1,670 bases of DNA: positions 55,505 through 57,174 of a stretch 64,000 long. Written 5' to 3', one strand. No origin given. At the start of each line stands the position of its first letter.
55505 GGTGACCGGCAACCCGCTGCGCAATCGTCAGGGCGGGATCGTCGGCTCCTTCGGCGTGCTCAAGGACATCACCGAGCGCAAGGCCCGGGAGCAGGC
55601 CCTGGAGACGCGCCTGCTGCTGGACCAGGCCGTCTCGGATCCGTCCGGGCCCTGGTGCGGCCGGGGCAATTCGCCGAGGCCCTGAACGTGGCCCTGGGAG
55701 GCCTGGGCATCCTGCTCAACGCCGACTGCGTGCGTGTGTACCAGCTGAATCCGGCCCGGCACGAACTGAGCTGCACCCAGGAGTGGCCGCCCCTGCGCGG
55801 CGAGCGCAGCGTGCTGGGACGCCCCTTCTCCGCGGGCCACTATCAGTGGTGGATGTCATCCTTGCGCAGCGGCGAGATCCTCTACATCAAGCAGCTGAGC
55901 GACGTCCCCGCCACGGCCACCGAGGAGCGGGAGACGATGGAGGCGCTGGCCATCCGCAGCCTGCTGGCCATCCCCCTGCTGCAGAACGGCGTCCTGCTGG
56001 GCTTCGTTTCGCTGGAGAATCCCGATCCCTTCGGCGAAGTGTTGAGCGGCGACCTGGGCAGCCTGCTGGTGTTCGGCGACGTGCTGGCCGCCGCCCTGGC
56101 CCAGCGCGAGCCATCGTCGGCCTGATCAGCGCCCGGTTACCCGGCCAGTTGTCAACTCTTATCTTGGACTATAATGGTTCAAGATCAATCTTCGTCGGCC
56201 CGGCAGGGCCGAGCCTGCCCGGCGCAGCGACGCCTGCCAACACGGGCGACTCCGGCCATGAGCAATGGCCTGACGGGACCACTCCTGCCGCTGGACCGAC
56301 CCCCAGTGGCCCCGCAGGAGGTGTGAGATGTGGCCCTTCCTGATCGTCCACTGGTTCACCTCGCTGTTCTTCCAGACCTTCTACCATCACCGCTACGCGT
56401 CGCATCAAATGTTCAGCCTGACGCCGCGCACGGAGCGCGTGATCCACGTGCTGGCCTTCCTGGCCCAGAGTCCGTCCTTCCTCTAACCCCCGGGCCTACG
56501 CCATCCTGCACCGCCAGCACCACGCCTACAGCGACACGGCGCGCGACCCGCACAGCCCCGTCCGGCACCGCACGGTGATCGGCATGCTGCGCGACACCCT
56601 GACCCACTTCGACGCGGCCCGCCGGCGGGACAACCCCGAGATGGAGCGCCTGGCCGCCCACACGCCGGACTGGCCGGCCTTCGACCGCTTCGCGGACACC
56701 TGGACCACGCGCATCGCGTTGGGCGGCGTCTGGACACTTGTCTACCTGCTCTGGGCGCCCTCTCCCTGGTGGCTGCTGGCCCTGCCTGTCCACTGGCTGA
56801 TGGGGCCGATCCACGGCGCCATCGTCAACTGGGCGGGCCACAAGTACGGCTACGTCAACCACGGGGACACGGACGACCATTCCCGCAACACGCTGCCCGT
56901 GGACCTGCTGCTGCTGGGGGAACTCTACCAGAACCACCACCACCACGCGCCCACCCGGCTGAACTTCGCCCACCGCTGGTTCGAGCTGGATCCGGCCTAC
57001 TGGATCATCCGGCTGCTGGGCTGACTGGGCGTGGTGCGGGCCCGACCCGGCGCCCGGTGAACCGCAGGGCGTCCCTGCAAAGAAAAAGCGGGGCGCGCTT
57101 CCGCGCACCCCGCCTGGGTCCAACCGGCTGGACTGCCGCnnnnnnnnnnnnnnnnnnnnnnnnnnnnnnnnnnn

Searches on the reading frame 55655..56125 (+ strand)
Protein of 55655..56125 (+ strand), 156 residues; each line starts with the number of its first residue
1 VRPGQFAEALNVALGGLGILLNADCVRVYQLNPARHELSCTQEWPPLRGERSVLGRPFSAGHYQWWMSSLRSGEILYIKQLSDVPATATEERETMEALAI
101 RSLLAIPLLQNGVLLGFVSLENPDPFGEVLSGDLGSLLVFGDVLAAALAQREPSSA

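Call 29: search_protein_families(library=pfam, proteins=[window:55655-56125:+], max_evalue=0.001)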
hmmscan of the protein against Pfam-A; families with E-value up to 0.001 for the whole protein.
window:55655-56125:+ (156 aa): 2 families
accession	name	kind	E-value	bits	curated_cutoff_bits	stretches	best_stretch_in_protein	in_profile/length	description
PF01590.32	GAF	-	2e-10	41.7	22.4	1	8-148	4-133/133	GAF domain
PF13185.12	GAF_2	-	0.00013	22.6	28.6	1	54-127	44-117/136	GAF domain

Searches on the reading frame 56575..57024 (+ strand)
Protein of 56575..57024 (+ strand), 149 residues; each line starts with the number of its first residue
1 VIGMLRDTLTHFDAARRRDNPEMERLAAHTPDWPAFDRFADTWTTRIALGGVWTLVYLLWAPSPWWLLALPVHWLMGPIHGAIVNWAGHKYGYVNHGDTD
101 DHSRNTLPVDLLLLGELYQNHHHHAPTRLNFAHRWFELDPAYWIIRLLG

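Call 29: search_protein_families(library=pfam, proteins=[window:56575-57024:+], max_evalue=0.001)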
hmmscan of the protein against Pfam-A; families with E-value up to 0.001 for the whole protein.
window:56575-57024:+ (149 aa): 1 family
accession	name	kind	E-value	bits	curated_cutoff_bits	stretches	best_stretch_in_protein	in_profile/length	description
PF00487.30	FA_desaturase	-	1.2e-05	25.6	29.7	1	26-146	123-239/253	Fatty acid desaturase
